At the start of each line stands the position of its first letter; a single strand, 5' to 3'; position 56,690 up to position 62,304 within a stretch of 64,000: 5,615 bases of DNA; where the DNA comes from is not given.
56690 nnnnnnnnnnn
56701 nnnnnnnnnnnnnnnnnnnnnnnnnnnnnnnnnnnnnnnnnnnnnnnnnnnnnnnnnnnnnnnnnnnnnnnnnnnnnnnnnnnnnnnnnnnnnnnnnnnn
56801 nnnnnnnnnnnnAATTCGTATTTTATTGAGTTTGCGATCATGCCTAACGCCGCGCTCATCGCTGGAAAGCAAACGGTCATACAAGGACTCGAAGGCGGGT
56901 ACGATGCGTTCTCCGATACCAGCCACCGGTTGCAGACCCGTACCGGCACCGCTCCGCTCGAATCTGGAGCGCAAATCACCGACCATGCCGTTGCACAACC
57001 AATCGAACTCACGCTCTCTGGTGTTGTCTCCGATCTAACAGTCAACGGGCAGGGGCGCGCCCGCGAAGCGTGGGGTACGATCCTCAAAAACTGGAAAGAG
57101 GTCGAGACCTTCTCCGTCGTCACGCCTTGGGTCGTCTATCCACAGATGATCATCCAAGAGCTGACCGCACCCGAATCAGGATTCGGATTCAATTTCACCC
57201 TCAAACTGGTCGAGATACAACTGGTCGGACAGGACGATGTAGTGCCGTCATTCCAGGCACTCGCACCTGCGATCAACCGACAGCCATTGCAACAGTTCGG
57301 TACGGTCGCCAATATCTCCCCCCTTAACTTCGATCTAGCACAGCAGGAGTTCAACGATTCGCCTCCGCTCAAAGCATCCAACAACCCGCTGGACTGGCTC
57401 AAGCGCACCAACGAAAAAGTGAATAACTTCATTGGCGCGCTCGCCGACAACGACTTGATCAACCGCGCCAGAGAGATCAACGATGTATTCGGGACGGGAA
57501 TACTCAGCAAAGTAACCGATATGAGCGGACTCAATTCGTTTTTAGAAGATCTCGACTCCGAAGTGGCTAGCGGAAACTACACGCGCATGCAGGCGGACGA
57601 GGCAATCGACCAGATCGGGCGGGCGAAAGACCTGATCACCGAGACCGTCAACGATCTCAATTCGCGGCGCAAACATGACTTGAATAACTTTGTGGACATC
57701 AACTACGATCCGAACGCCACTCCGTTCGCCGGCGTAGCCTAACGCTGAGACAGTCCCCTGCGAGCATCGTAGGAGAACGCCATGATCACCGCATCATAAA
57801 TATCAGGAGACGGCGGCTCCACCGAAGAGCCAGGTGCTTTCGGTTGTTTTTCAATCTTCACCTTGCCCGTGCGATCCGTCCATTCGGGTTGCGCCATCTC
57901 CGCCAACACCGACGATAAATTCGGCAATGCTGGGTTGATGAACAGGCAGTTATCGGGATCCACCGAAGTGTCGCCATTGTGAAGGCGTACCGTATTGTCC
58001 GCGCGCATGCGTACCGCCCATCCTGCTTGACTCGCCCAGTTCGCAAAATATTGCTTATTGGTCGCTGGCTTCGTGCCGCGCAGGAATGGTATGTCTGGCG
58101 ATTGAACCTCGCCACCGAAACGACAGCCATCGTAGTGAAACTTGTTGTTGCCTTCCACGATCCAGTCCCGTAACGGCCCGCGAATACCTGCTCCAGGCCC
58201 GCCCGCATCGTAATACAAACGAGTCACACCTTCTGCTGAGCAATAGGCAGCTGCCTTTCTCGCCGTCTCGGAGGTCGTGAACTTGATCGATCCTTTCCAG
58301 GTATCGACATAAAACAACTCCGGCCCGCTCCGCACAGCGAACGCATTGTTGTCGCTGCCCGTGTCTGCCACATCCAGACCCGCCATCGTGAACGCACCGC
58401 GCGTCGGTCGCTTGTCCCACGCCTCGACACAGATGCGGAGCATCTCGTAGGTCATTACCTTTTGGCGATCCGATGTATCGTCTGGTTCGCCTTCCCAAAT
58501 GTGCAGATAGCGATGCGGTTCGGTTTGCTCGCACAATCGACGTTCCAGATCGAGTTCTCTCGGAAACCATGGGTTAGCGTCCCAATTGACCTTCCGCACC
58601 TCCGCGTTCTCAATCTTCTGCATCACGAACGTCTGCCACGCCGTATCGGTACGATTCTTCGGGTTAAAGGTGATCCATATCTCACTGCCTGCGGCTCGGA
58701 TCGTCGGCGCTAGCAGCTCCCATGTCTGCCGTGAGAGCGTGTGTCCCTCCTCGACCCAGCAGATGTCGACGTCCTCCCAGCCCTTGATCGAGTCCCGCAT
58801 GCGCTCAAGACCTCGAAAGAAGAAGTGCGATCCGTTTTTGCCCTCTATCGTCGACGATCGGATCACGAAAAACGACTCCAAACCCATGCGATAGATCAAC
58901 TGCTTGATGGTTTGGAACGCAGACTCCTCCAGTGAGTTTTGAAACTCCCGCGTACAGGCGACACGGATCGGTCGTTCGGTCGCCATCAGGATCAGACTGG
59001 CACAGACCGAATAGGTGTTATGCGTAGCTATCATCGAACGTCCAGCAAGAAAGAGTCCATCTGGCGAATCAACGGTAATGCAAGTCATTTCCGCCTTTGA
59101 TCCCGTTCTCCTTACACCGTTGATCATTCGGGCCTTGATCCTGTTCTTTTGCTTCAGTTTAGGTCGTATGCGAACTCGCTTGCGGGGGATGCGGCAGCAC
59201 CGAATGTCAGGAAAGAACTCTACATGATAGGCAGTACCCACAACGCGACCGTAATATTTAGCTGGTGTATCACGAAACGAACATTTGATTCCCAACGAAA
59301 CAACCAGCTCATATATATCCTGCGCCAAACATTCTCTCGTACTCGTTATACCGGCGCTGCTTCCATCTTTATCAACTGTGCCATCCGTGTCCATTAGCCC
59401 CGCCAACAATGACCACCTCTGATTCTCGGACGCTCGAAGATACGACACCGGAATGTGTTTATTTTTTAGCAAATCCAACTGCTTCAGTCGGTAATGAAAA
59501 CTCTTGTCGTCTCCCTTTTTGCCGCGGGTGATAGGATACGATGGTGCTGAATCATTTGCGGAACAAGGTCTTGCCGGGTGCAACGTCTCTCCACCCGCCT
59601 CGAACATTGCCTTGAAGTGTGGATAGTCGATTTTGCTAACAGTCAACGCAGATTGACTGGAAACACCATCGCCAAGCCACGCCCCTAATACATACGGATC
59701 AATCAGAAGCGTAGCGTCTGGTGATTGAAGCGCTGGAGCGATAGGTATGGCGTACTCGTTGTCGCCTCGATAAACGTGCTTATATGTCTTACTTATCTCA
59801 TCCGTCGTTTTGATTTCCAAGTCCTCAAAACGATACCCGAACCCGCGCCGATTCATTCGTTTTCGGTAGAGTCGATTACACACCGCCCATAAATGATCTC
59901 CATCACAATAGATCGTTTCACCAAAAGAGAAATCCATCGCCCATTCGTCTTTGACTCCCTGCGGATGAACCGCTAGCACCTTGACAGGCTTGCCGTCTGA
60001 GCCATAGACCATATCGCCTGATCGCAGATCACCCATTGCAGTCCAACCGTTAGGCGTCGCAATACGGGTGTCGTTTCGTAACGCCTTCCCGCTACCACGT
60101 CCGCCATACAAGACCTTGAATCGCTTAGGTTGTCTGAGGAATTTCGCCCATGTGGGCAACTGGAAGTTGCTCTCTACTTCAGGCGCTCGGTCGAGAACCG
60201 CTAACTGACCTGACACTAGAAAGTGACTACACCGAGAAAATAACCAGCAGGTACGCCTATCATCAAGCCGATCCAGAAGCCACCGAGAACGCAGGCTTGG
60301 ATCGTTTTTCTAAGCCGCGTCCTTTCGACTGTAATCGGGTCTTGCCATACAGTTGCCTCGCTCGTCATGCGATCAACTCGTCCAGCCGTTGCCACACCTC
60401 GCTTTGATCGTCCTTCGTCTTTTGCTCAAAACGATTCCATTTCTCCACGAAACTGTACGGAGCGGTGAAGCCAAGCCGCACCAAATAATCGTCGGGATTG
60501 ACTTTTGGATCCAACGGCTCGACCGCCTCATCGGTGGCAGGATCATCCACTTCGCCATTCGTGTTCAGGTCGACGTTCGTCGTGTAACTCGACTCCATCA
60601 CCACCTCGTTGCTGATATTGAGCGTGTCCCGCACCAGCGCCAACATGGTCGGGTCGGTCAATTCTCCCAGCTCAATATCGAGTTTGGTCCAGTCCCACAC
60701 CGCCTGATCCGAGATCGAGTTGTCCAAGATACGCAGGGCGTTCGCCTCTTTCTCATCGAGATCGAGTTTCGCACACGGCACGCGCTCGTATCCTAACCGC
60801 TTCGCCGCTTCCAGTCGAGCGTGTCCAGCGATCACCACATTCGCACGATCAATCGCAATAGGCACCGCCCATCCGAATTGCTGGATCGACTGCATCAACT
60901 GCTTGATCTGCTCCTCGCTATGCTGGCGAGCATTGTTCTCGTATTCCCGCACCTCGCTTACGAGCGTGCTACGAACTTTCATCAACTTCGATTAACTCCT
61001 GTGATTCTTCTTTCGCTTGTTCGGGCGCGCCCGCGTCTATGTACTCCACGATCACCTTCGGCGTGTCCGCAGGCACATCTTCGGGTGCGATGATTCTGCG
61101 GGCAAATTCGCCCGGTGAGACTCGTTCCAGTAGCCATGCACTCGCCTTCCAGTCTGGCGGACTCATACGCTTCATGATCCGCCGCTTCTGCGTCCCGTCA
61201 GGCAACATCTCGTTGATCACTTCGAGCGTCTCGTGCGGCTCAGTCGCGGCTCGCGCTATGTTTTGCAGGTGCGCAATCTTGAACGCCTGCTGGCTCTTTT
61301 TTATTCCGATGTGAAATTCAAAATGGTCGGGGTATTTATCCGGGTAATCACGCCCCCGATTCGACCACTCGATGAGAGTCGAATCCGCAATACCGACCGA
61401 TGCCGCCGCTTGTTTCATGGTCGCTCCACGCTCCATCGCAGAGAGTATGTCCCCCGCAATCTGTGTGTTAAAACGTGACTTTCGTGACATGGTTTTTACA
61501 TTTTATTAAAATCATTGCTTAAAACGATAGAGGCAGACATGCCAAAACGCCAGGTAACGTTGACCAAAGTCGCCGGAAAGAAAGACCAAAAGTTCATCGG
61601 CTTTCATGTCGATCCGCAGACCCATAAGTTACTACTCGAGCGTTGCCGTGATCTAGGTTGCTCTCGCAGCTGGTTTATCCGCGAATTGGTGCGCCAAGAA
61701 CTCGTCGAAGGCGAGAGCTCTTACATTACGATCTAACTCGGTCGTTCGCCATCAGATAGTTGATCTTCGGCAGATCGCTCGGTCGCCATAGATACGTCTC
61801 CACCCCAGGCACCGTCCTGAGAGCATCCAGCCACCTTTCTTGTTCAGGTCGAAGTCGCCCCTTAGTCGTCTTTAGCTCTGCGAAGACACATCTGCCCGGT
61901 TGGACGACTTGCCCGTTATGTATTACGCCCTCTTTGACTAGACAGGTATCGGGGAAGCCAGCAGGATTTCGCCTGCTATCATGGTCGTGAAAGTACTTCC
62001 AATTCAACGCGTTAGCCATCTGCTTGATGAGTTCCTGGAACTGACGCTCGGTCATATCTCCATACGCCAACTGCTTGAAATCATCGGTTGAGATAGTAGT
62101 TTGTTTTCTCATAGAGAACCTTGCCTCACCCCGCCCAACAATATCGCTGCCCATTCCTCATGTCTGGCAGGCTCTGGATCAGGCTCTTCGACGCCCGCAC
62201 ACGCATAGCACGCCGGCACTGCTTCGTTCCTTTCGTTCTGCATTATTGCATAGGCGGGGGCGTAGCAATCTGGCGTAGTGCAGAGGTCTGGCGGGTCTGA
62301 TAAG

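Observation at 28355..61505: TAAAAT boxes 7-9 nt from the ATG at the head of four late units: candidate leaderless late mRNAs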

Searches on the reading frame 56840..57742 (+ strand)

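Call 18: search_protein_families(library=phrogs, proteins=[window:56840-57742:+], max_evalue=0.001)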
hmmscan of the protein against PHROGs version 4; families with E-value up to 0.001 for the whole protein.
window:56840-57742:+ (300 aa): 2 families
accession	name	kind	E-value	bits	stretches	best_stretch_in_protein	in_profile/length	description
phrog_817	-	tail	4.3e-20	73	1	21-129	20-146/200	tail fiber protein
phrog_1517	-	lysis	5.9e-08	33.6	1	25-125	20-129/202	endolysin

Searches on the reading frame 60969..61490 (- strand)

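Call 18: search_protein_families(library=phrogs, proteins=[window:60969-61490:-], max_evalue=0.001)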
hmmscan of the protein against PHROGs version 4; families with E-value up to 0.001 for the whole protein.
window:60969-61490:- (173 aa): 2 families
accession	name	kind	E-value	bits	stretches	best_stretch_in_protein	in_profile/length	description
phrog_4102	-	head and packaging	3.5e-15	57.6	1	2-83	10-92/166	terminase small subunit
phrog_1482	-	head and packaging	0.00023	21.8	0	1-55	9-64/147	terminase small subunit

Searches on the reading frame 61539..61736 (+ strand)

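Call 66: search_protein_families(library=pfam, proteins=[window:61539-61736:+], max_evalue=0.01)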
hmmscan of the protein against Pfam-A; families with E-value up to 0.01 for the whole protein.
window:61539-61736:+ (65 aa): 1 family
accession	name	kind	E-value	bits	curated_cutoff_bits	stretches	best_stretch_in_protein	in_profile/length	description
PF01402.27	RHH_1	-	7.6e-07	29.3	20.5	1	21-55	3-37/39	Ribbon-helix-helix protein, copG family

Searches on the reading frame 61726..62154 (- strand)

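Call 66: search_protein_families(library=pfam, proteins=[window:61726-62154:-], max_evalue=0.01)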
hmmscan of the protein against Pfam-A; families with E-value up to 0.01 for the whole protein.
window:61726-62154:- (142 aa): 1 family
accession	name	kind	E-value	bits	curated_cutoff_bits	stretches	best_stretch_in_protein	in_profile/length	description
PF08774.17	VRR_NUC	-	1.9e-07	31.6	23.8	1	35-115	31-105/116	VRR-NUC domain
